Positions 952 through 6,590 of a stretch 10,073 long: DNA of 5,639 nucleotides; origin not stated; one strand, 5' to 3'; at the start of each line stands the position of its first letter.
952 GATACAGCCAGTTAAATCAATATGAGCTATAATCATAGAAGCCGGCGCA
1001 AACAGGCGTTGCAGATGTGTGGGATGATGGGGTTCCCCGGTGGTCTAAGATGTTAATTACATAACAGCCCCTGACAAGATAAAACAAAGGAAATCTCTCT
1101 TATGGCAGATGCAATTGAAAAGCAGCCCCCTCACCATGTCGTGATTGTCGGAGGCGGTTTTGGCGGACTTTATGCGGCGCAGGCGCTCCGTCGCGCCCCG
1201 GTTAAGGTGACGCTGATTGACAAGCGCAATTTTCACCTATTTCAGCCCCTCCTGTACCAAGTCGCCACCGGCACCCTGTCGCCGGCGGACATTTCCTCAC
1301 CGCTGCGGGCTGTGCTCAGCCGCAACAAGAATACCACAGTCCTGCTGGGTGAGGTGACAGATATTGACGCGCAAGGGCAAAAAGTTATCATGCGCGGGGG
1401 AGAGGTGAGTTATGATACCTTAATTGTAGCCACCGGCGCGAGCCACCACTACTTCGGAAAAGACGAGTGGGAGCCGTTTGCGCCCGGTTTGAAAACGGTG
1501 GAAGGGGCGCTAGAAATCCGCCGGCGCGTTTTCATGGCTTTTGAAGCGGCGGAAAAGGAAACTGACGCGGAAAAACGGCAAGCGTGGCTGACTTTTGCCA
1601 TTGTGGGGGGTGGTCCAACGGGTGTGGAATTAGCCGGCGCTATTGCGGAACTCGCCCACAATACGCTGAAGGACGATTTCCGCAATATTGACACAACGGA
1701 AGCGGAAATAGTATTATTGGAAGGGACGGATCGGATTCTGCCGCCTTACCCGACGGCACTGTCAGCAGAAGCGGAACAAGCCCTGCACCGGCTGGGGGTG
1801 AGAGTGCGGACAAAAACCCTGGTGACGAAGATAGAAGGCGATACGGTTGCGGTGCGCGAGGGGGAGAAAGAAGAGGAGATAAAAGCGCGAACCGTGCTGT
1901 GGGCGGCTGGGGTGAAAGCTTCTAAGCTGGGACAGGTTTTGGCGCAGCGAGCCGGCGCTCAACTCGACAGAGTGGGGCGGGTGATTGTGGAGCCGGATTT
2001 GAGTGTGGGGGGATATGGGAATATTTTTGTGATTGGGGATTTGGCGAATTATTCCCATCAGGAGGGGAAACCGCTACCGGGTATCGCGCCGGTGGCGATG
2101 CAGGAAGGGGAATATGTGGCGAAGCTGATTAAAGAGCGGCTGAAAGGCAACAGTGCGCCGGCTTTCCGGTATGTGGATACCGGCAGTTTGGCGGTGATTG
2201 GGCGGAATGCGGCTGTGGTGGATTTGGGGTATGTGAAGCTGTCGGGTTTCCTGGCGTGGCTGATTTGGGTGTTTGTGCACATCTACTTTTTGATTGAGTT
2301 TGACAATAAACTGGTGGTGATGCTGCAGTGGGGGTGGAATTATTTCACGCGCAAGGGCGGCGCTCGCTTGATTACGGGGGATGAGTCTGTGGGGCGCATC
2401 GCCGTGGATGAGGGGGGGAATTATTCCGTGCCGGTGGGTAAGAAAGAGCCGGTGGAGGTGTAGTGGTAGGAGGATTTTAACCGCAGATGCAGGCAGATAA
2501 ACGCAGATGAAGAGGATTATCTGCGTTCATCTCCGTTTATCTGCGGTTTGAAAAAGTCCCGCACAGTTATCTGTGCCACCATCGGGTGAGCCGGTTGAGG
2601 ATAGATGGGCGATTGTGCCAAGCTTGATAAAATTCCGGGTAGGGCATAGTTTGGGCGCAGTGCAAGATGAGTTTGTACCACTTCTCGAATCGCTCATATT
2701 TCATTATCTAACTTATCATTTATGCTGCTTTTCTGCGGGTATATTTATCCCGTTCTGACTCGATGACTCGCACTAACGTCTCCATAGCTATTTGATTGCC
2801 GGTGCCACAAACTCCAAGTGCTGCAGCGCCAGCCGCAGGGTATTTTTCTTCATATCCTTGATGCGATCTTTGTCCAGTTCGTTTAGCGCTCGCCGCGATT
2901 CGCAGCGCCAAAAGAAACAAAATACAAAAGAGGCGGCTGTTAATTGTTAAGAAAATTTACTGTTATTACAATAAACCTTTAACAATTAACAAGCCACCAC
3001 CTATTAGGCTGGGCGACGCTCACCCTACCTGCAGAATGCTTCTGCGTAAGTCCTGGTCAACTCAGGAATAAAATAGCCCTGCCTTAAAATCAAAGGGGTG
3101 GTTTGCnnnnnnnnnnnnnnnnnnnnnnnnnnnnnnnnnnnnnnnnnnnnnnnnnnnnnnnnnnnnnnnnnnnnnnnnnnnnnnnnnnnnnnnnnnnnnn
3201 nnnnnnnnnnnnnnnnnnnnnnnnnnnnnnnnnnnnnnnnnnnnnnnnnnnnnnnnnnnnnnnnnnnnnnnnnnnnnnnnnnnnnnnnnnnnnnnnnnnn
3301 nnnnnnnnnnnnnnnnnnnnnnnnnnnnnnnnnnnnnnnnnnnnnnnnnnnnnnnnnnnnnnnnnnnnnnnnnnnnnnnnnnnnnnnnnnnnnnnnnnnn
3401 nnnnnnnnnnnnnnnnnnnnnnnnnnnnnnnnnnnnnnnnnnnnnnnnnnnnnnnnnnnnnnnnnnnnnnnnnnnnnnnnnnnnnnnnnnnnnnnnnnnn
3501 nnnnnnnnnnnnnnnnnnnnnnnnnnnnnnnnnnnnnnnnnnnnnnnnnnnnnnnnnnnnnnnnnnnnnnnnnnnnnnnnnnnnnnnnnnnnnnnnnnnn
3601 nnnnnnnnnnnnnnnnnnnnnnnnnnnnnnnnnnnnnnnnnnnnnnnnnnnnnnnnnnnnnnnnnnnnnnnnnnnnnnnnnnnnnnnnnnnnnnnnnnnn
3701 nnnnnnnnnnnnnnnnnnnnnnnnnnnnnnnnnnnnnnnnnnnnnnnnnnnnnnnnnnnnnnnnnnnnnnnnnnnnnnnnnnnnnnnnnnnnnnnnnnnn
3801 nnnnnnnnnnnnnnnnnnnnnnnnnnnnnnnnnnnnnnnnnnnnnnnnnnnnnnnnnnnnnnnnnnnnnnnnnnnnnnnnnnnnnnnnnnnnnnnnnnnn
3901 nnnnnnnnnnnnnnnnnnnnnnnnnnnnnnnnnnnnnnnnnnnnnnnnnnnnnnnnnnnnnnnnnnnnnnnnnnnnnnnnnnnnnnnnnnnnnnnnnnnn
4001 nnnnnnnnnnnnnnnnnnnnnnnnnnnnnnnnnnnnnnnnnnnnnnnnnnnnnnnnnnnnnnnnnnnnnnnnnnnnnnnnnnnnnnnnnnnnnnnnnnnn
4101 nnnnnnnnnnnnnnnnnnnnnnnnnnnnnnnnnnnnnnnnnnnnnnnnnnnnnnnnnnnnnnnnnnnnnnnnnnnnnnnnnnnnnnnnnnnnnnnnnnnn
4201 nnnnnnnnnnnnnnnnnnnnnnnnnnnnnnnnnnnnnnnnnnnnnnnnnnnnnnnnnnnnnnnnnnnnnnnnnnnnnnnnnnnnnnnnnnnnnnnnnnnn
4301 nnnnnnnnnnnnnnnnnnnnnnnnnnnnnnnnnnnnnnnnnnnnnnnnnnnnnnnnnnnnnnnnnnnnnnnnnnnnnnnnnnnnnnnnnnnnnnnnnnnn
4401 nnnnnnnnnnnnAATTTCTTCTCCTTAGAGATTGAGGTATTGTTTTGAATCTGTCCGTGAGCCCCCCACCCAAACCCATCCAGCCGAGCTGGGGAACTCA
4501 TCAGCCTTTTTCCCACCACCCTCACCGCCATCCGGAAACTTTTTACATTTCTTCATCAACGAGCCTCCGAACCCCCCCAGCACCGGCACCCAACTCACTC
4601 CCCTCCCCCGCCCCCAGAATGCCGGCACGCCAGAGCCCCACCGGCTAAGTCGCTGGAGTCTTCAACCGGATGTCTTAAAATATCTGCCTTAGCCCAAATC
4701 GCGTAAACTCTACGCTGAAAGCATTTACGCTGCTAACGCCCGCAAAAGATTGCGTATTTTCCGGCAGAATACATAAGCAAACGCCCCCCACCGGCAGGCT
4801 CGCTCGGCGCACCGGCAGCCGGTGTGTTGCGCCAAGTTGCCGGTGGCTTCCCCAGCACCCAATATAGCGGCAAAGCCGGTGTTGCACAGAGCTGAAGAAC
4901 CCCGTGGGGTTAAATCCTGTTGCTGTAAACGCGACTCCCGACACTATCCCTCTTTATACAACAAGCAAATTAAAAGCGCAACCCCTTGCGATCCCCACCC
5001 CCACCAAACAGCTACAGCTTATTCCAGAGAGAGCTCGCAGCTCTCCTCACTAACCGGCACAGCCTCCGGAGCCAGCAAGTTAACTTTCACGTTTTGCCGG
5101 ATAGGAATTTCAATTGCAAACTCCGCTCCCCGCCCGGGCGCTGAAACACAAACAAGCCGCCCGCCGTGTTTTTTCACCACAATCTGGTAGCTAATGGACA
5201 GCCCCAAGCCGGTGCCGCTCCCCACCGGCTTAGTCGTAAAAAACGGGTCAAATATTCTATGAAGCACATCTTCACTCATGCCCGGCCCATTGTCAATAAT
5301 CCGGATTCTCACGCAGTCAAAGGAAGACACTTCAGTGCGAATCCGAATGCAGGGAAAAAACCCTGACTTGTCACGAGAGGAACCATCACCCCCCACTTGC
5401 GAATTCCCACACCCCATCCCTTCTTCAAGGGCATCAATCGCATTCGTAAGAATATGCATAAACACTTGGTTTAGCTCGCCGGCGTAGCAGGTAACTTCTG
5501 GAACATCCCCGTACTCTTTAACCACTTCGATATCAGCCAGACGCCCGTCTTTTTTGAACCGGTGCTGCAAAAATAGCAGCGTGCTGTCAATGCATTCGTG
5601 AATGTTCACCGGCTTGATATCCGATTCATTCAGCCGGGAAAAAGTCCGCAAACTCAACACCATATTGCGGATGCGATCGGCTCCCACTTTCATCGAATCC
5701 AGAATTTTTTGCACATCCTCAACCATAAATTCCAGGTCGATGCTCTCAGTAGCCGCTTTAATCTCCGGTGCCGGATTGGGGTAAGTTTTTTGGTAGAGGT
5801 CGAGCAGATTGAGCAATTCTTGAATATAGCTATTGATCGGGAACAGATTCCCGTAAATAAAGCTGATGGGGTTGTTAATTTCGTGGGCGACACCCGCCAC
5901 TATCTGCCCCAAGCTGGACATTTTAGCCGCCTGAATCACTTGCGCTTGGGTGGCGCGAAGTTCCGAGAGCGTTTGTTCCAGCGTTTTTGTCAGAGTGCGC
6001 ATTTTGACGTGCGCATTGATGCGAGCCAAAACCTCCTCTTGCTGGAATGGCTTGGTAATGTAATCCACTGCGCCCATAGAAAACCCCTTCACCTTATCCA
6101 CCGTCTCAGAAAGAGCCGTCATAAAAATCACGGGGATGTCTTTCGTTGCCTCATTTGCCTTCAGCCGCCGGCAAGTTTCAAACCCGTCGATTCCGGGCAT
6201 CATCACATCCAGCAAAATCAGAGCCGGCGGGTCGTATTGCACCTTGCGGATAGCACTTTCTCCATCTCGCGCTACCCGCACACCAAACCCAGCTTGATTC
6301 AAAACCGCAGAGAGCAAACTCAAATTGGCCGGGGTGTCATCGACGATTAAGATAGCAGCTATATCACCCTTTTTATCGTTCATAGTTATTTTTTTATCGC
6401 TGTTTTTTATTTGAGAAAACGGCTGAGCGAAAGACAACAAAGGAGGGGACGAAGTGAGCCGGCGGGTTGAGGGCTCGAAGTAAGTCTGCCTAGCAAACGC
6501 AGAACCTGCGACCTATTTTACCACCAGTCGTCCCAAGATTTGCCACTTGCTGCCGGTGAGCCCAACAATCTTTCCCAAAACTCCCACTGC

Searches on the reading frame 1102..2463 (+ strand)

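Call 9: search_protein_families(library=pfam, proteins=[window:1102-2463:+], max_evalue=0.01)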
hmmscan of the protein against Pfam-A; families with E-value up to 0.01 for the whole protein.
window:1102-2463:+ (453 aa): 15 families
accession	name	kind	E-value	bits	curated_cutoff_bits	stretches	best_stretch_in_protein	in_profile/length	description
PF07992.20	Pyr_redox_2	-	8.2e-55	186.7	26.1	1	12-336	2-291/291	Pyridine nucleotide-disulphide oxidoreductase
PF00070.33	Pyr_redox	-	2.2e-15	57.4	22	2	166-250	3-72/82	Pyridine nucleotide-disulphide oxidoreductase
PF01266.30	DAO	-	3.7e-10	40.3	27.9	2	12-42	1-31/353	FAD dependent oxidoreductase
PF13450.12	NAD_binding_8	-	1e-08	35.8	21.9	1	15-43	1-29/68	NAD(P)-binding Rossmann-like domain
PF03486.20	HI0933_like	-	2.4e-07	30.9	50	1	12-43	2-33/244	HI0933-like protein Rossmann domain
PF22366.1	NDH2_C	-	4.3e-07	30.4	27.7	1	361-415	3-58/62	NDH2 C-terminal domain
PF01134.28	GIDA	-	2.9e-06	27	22.1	0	13-41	2-30/391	Glucose inhibited division protein A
PF13454.12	NAD_binding_9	-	5.4e-06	26.9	21.8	0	14-44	1-35/155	FAD-NAD(P)-binding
PF01494.25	FAD_binding_3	-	2.3e-05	24.3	22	1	12-43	3-34/349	FAD binding domain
PF00890.30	FAD_binding_2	-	0.00026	20.8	20.4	1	12-43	1-32/414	FAD binding domain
PF13738.12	Pyr_redox_3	-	0.00035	20.3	30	0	14-43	1-31/305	Pyridine nucleotide-disulphide oxidoreductase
PF12831.13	FAD_oxidored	-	0.0012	18.7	27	1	13-44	2-33/416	FAD dependent oxidoreductase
PF05834.18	Lycopene_cycl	-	0.0016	18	23.4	0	13-42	2-33/380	Lycopene cyclase protein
PF01262.27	AlaDh_PNT_C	-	0.0026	17.6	23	0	9-43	27-61/214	Alanine dehydrogenase/PNT, C-terminal domain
PF01593.30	Amino_oxidase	-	0.0089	15.8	19.8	0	217-275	207-260/443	Flavin containing amine oxidoreductase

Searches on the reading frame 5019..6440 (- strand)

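Call 9: search_protein_families(library=pfam, proteins=[window:5019-6440:-], max_evalue=0.01)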
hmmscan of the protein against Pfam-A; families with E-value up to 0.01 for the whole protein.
window:5019-6440:- (473 aa): 3 families
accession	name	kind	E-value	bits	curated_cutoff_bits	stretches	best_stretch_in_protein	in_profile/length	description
PF00072.30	Response_reg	-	8.4e-31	106.9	30.2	1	30-141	1-110/111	Response regulator receiver domain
PF02518.31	HATPase_c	-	8.5e-23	81.4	26.4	1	322-448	5-110/111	Histidine kinase-, DNA gyrase B-, and HSP90-like ATPase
PF00512.31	HisKA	-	2.4e-07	31.1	26.9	1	177-199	2-24/66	His Kinase A (phospho-acceptor) domain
